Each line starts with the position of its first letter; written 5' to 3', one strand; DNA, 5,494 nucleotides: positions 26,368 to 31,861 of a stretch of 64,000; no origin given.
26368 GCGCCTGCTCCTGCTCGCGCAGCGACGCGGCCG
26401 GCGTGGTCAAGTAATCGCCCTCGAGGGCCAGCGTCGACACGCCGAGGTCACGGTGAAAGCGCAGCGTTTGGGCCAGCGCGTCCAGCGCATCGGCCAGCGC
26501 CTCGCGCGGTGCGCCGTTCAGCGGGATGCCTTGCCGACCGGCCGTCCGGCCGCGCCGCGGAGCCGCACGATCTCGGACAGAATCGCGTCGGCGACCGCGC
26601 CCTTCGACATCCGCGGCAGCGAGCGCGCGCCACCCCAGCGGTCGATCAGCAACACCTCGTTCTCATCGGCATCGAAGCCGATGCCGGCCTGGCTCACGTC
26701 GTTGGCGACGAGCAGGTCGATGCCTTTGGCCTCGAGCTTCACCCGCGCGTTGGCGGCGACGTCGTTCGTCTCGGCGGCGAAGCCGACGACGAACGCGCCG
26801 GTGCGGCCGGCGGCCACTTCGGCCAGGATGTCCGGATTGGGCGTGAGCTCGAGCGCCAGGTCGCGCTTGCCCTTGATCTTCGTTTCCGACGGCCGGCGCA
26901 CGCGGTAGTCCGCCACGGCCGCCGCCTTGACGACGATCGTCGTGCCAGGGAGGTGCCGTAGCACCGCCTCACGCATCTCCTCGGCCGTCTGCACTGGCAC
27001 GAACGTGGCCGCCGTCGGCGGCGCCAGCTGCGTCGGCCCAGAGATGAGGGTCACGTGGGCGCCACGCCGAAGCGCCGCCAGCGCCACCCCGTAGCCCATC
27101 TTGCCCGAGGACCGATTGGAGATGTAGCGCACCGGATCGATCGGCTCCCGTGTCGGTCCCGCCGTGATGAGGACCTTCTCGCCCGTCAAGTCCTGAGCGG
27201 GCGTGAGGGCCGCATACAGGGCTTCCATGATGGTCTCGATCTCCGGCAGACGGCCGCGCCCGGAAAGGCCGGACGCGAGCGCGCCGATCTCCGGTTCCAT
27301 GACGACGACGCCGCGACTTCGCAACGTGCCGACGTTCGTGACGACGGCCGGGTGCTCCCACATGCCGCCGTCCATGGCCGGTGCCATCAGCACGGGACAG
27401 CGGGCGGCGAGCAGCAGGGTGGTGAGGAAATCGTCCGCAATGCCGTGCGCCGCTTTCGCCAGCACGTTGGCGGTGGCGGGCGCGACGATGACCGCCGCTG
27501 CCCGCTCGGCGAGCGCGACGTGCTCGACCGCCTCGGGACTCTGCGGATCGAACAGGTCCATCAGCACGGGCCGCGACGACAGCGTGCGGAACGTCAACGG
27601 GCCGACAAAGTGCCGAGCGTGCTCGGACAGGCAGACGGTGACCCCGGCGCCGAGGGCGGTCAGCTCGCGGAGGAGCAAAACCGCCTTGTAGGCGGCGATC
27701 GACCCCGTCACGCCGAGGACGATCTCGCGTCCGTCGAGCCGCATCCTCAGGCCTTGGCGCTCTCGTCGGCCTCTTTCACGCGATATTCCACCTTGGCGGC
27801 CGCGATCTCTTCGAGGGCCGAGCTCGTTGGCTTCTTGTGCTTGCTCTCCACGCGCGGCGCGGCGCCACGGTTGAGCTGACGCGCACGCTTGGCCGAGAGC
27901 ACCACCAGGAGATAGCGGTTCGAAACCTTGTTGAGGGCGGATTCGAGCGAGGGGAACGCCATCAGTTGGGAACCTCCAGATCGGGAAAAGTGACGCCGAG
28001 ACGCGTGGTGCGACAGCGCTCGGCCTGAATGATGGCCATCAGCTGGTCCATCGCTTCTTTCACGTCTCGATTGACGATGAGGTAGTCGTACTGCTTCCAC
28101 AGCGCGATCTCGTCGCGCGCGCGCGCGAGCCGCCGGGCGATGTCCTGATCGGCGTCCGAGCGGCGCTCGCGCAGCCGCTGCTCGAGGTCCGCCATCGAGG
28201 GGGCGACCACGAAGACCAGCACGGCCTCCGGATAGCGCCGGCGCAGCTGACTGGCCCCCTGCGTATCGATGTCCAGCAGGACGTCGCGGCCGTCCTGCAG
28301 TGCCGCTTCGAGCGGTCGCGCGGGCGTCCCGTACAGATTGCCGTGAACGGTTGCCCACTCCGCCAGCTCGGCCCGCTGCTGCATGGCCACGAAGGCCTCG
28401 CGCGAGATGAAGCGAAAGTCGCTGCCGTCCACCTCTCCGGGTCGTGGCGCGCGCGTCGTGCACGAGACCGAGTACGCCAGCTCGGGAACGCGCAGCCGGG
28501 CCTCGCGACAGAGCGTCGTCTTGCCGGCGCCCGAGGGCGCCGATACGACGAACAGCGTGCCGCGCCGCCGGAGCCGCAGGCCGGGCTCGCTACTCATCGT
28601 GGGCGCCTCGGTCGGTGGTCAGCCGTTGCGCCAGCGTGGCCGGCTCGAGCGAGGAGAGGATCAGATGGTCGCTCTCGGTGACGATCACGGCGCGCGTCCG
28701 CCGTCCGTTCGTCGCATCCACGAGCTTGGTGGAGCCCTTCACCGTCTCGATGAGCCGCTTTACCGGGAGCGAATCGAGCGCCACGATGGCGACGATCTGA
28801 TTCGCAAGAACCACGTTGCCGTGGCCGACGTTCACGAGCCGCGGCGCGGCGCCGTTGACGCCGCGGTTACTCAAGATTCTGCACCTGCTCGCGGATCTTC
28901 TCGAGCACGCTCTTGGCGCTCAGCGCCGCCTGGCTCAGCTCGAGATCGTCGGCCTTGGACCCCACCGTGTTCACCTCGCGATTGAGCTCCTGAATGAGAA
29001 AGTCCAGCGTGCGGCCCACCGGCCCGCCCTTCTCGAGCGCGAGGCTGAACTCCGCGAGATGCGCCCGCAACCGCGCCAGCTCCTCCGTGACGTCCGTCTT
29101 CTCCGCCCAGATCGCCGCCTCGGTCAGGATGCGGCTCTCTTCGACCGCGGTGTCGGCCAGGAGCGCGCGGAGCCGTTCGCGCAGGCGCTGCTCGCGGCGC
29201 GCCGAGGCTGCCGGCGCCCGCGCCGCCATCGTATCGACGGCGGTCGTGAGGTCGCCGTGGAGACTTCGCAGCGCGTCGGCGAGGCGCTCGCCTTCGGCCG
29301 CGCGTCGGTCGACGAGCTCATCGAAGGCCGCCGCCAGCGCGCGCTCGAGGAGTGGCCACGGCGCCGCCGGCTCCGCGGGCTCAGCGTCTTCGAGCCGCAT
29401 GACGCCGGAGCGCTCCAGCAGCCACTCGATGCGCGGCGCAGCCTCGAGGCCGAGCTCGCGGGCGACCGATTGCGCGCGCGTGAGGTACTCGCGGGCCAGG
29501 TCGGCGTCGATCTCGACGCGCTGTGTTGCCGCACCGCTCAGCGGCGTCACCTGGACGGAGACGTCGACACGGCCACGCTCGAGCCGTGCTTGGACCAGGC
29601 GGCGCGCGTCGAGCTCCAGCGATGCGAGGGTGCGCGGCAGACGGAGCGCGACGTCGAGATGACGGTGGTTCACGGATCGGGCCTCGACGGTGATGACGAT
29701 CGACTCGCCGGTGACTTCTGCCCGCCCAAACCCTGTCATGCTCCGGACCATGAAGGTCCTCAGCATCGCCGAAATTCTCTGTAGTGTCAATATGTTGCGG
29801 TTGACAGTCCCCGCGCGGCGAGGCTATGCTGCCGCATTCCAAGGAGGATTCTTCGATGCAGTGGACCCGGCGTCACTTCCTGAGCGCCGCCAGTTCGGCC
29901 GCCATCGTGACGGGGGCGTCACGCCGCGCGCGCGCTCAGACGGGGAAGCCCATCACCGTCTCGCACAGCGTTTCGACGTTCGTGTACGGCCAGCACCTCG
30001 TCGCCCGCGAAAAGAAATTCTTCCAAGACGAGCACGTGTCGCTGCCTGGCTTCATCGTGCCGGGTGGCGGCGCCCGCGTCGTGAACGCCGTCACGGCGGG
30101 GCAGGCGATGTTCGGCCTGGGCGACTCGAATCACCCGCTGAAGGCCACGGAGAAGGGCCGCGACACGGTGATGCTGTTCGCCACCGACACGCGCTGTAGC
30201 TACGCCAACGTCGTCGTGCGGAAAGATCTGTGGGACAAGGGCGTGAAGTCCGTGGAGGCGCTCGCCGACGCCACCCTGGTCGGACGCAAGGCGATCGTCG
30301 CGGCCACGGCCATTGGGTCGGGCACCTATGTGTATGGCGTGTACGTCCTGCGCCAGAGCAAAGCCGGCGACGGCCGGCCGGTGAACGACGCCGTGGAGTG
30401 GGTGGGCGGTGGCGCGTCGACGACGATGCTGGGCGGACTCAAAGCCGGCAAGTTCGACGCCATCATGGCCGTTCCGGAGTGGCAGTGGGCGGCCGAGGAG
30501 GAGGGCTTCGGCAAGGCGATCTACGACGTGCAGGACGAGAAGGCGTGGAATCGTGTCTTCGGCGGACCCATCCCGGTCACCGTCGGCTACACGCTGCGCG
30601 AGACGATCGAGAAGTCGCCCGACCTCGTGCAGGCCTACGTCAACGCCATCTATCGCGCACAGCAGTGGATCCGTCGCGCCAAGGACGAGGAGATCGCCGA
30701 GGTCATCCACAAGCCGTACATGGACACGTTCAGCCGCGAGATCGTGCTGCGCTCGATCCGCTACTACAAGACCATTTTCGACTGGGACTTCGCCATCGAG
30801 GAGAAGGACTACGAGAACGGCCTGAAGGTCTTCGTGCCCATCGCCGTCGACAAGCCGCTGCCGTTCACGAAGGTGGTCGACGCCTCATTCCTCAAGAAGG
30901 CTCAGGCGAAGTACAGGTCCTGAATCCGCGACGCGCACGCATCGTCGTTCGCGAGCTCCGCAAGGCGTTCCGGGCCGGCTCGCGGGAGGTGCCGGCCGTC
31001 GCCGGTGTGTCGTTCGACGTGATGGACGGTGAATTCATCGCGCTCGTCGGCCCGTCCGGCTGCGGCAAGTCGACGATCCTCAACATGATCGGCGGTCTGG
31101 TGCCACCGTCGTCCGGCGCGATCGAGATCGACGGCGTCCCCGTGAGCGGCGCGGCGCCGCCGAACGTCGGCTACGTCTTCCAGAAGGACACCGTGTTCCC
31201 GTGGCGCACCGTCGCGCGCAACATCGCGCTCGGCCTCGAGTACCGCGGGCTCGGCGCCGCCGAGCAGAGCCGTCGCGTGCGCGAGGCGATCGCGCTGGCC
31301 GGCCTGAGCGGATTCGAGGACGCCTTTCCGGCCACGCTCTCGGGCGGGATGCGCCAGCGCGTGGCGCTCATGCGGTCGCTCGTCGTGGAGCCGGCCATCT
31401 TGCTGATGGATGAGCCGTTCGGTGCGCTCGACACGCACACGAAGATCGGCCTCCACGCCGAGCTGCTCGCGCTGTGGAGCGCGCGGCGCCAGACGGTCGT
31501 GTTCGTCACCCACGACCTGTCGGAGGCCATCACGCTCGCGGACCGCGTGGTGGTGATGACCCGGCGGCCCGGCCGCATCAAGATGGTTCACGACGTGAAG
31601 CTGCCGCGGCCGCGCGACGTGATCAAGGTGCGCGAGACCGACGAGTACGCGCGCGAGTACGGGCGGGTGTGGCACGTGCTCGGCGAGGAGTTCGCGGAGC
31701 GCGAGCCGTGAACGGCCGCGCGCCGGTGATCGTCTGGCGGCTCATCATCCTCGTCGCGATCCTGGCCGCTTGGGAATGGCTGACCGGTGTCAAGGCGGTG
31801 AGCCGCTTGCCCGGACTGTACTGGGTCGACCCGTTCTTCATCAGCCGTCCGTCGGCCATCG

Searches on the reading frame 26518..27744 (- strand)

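Call 6: search_protein_families(library=pfam, proteins=[window:26518-27744:-], max_evalue=0.01)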
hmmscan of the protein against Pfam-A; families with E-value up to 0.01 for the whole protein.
window:26518-27744:- (408 aa): 2 families
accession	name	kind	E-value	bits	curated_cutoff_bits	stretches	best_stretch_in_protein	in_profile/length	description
PF04127.22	DFP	-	1.3e-70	237.4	22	1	186-367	1-186/186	DNA/pantothenate metabolism flavoprotein C-terminal domain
PF02441.25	Flavoprotein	-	1.7e-30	106.2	22.7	1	7-177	2-159/162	Flavoprotein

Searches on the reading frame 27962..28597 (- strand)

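Call 6: search_protein_families(library=pfam, proteins=[window:27962-28597:-], max_evalue=0.01)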
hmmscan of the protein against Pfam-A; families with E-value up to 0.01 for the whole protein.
window:27962-28597:- (211 aa): 4 families
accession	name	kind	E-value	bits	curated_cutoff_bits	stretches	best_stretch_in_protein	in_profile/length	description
PF00625.27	Guanylate_kin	-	2.2e-41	142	25.2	1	14-193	3-182/182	Guanylate kinase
PF13238.12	AAA_18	-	0.00096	20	29.4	1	18-148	3-114/128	AAA domain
PF13401.12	AAA_22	-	0.0014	19.4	27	1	12-47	4-33/130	AAA domain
PF13191.12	AAA_16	-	0.0018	19.2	32.6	1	11-104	22-117/167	AAA ATPase domain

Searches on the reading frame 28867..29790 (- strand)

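Call 6: search_protein_families(library=pfam, proteins=[window:28867-29790:-], max_evalue=0.01)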
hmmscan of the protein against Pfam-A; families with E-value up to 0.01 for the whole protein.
window:28867-29790:- (307 aa): 2 families
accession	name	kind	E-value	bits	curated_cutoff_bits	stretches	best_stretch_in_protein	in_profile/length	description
PF03755.18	YicC-like_N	-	7.6e-42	143.8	25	1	15-171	1-155/156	Endoribonuclease YicC-like, N-terminal region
PF08340.16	YicC-like_C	-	1.1e-41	142.1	27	1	190-307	3-120/120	Endoribonuclease YicC-like, C-terminal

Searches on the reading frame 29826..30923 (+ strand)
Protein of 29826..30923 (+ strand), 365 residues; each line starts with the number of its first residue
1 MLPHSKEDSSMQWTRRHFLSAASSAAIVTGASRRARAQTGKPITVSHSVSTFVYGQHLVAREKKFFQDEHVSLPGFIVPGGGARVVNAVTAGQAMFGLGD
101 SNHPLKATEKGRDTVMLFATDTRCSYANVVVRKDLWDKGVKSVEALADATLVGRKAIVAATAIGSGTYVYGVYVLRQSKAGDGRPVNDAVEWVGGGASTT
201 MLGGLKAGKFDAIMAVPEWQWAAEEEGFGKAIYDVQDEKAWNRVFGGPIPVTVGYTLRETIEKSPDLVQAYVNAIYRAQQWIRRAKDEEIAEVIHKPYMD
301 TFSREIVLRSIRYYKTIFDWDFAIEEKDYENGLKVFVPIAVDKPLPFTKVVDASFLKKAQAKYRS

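Call 6: search_protein_families(library=pfam, proteins=[window:29826-30923:+], max_evalue=0.01)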
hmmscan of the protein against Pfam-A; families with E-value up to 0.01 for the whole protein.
window:29826-30923:+ (365 aa): 2 families
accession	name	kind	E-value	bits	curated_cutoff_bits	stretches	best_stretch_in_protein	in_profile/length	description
PF09084.16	NMT1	-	1.2e-08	35.5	20.5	1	58-283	8-210/216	NMT1/THI5 like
PF13379.11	NMT1_2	-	1.7e-08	35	24.7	1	55-293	19-250/252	NMT1-like family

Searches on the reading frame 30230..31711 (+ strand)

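Call 6: search_protein_families(library=pfam, proteins=[window:30230-31711:+], max_evalue=0.01)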
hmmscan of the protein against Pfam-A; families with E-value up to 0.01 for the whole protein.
window:30230-31711:+ (493 aa): 3 families
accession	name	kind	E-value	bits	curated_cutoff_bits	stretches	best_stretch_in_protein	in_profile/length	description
PF00005.33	ABC_tran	-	5.7e-34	118.1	25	1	259-397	3-136/137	ABC transporter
PF03193.22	RsgA_GTPase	-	0.0042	17.4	30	1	264-288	103-127/174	RsgA GTPase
PF13401.12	AAA_22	-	0.0046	17.7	27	1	267-340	5-62/130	AAA domain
